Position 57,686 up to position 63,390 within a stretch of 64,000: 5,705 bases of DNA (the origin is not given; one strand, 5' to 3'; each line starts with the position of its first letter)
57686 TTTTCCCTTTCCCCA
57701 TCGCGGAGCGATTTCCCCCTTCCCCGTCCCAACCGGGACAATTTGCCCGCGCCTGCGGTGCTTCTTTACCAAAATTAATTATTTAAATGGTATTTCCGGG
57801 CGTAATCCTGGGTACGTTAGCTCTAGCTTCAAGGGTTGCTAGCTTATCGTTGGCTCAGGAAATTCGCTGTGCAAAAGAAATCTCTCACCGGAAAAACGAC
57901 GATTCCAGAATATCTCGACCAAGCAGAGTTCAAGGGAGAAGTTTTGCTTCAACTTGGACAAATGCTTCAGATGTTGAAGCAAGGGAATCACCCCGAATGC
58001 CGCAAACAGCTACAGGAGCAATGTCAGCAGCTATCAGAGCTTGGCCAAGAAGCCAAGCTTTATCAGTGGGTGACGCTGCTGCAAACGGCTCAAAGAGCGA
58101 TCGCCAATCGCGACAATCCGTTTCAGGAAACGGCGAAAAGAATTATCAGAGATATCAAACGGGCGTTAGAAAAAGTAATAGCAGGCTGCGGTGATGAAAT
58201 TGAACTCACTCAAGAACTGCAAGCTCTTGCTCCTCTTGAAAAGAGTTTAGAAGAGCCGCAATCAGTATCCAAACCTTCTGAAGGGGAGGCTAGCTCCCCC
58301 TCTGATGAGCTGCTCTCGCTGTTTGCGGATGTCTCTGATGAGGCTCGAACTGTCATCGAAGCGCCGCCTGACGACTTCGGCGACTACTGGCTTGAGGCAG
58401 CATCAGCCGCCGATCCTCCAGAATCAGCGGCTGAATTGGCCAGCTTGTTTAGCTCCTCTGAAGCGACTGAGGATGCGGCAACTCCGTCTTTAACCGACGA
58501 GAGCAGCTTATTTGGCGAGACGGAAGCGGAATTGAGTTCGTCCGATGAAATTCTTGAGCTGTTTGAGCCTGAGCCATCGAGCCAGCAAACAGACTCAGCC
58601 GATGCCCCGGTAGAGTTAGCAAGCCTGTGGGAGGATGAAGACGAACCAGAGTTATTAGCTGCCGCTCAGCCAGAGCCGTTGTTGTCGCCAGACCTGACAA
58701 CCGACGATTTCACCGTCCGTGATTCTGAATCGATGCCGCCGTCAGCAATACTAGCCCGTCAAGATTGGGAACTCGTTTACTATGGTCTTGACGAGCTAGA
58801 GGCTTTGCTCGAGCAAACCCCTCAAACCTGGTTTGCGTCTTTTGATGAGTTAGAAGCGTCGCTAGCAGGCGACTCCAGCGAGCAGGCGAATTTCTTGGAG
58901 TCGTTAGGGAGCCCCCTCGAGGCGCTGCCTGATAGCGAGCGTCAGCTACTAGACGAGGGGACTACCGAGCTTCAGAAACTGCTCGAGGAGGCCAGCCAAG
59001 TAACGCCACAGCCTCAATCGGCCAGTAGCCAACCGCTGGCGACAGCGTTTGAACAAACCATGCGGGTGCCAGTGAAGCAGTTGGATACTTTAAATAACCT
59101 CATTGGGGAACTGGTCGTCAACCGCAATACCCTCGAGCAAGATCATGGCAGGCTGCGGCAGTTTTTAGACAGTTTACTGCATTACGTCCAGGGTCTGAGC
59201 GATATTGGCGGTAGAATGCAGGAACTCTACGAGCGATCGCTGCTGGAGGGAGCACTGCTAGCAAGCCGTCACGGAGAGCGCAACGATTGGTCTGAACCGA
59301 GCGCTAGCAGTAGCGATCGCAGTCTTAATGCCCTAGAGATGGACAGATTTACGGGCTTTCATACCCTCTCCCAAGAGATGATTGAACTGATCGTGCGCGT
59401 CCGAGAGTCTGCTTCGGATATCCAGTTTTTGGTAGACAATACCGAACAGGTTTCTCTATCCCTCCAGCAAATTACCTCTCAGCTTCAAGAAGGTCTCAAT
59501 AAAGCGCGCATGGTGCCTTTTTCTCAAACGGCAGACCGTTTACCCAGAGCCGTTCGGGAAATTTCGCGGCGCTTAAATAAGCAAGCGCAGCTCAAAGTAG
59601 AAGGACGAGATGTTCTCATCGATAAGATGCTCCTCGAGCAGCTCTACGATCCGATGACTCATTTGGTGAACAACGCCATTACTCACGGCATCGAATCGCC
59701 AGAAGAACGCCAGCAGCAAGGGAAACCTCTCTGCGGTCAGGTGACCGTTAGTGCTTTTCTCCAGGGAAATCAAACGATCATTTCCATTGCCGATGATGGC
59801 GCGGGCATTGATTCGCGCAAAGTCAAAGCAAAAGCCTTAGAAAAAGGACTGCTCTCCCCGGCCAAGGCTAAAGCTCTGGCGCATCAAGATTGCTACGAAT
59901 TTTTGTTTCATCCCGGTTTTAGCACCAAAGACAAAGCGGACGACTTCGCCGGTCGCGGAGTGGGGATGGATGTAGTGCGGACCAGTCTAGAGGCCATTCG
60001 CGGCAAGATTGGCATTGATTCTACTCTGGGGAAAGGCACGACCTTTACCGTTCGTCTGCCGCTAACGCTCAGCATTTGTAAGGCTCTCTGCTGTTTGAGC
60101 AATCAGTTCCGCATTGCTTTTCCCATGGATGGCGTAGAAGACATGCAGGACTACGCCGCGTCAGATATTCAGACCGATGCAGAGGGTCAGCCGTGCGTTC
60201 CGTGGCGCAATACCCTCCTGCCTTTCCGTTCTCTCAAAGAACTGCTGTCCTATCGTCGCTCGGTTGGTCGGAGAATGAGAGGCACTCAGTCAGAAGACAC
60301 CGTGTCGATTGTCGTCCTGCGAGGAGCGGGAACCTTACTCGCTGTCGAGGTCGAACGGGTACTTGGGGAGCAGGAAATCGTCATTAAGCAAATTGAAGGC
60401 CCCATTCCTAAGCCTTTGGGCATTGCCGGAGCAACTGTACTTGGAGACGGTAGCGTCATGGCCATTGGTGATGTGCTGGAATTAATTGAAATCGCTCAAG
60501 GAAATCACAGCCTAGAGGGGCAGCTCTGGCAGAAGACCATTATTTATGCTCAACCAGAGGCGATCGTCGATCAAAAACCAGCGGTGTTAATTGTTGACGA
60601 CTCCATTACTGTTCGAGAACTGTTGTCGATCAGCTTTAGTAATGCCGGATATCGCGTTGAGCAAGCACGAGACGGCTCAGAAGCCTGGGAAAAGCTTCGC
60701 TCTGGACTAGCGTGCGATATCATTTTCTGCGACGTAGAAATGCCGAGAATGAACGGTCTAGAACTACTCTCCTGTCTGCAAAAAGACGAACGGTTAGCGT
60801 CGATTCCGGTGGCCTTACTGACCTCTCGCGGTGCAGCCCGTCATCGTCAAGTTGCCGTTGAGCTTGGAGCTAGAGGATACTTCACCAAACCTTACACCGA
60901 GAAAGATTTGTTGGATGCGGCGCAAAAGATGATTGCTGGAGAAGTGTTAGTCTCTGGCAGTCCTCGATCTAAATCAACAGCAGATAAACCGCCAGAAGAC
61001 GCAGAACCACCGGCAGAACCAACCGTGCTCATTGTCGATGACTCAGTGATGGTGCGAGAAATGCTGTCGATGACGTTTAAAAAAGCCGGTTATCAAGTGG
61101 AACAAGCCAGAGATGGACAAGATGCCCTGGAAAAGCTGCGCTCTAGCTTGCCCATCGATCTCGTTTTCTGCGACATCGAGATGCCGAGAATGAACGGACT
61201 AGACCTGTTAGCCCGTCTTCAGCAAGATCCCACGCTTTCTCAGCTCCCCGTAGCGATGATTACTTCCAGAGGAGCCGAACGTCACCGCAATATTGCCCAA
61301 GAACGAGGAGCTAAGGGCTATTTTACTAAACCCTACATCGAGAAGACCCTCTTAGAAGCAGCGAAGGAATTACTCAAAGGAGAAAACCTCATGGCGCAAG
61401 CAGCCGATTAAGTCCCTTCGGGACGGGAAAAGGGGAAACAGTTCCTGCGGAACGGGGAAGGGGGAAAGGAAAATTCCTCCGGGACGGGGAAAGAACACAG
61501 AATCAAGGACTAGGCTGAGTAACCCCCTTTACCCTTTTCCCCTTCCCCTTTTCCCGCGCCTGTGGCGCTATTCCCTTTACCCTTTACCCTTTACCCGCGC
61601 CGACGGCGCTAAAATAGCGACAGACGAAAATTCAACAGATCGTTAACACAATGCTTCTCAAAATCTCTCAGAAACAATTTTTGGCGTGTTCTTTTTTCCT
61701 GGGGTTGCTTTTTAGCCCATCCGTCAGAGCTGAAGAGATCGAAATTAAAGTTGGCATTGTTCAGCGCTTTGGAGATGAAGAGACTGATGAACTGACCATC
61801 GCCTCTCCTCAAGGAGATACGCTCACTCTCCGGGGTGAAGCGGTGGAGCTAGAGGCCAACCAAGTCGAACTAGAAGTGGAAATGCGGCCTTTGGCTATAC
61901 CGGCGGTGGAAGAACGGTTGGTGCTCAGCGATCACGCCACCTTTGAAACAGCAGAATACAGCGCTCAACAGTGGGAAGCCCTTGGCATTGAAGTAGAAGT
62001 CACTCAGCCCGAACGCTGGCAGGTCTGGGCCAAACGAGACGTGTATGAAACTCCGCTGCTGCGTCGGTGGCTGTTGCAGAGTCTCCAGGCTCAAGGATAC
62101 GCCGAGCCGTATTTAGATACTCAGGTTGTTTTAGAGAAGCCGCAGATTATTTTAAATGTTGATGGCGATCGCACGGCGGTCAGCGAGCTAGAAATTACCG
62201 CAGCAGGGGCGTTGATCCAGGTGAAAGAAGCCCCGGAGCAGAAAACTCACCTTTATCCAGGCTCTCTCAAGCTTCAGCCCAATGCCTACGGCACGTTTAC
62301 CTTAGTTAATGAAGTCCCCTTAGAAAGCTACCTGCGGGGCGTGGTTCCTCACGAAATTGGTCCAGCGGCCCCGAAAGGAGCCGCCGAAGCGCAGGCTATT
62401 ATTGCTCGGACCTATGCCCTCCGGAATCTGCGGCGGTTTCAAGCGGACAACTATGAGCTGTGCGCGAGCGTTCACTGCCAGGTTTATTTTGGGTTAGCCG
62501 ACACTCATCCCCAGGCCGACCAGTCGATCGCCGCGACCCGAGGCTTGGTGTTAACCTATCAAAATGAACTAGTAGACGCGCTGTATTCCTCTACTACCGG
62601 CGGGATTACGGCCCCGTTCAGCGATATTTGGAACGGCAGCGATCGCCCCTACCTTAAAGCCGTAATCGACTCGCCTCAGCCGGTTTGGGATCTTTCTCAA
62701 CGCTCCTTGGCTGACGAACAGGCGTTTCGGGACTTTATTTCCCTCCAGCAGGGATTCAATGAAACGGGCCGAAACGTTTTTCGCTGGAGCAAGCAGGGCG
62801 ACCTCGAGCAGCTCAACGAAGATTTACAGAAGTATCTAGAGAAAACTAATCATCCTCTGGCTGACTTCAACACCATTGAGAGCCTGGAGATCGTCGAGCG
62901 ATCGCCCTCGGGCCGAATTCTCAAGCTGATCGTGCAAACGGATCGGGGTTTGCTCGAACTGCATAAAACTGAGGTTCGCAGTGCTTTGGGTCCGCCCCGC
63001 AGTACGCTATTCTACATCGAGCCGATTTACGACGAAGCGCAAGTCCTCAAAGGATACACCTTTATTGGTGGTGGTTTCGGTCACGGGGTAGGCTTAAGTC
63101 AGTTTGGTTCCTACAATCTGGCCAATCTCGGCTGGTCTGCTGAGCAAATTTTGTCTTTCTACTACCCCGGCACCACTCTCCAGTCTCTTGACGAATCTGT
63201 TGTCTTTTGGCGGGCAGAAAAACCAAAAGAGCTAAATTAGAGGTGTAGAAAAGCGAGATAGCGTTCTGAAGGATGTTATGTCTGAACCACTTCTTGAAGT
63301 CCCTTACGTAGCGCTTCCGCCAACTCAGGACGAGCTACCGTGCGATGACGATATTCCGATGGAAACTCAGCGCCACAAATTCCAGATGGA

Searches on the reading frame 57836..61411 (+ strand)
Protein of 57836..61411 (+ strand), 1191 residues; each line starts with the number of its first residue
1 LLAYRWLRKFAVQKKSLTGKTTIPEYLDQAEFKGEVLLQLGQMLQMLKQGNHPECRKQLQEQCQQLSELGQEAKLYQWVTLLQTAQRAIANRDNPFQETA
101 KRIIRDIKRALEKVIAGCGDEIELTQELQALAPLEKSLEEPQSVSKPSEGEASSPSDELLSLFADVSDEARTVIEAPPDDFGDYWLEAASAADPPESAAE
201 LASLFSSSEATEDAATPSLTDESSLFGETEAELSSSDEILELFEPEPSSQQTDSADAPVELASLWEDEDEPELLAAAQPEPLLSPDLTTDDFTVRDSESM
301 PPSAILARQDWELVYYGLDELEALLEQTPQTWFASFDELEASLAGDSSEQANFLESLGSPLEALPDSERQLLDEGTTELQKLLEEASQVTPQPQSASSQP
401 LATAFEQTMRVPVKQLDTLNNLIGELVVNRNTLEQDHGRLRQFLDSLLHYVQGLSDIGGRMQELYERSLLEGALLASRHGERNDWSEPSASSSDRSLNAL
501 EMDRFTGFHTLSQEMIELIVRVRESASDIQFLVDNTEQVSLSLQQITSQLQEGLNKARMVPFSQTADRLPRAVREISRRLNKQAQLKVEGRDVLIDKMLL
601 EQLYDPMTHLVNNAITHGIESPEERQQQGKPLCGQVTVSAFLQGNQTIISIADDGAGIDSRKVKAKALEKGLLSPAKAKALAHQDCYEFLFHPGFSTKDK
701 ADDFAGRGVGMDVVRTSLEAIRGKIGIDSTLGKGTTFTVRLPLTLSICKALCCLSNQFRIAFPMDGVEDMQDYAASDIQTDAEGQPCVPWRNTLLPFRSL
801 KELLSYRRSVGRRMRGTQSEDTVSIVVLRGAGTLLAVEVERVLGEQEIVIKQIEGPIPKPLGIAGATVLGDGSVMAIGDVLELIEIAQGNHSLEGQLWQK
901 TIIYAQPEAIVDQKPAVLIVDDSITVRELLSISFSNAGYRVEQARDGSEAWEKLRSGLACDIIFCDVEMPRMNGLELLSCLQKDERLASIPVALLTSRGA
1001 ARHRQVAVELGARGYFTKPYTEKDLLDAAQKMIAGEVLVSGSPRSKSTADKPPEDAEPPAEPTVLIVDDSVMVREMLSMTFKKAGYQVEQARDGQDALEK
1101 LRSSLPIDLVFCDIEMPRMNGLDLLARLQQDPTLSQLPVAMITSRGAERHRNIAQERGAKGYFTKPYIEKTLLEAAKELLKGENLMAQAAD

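Call 67: search_protein_families(library=pfam, proteins=[window:57836-61411:+], max_evalue=0.000001)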
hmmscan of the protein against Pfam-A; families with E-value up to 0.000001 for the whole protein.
window:57836-61411:+ (1191 aa): 4 families
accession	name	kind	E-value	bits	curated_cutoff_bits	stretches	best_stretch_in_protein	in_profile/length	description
PF00072.30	Response_reg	-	2e-53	179.7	30.2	2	1064-1176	1-110/111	Response regulator receiver domain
PF02518.31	HATPase_c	-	5e-16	59.6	26.4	1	607-744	6-110/111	Histidine kinase-, DNA gyrase B-, and HSP90-like ATPase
PF01584.24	CheW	-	1.5e-14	54.3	23.5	1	751-885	3-135/138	CheW-like domain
PF02895.20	H-kinase_dim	-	5.2e-08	33.7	23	1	406-463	1-63/68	Signal transducing histidine kinase, homodimeric domain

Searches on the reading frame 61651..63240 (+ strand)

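Call 67: search_protein_families(library=pfam, proteins=[window:61651-63240:+], max_evalue=0.000001)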
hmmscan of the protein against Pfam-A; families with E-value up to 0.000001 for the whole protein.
window:61651-63240:+ (529 aa): 1 family
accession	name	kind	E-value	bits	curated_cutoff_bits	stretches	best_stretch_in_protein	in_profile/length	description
PF08486.15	SpoIID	-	2.5e-25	89.4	23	1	214-303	3-97/97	Stage II sporulation protein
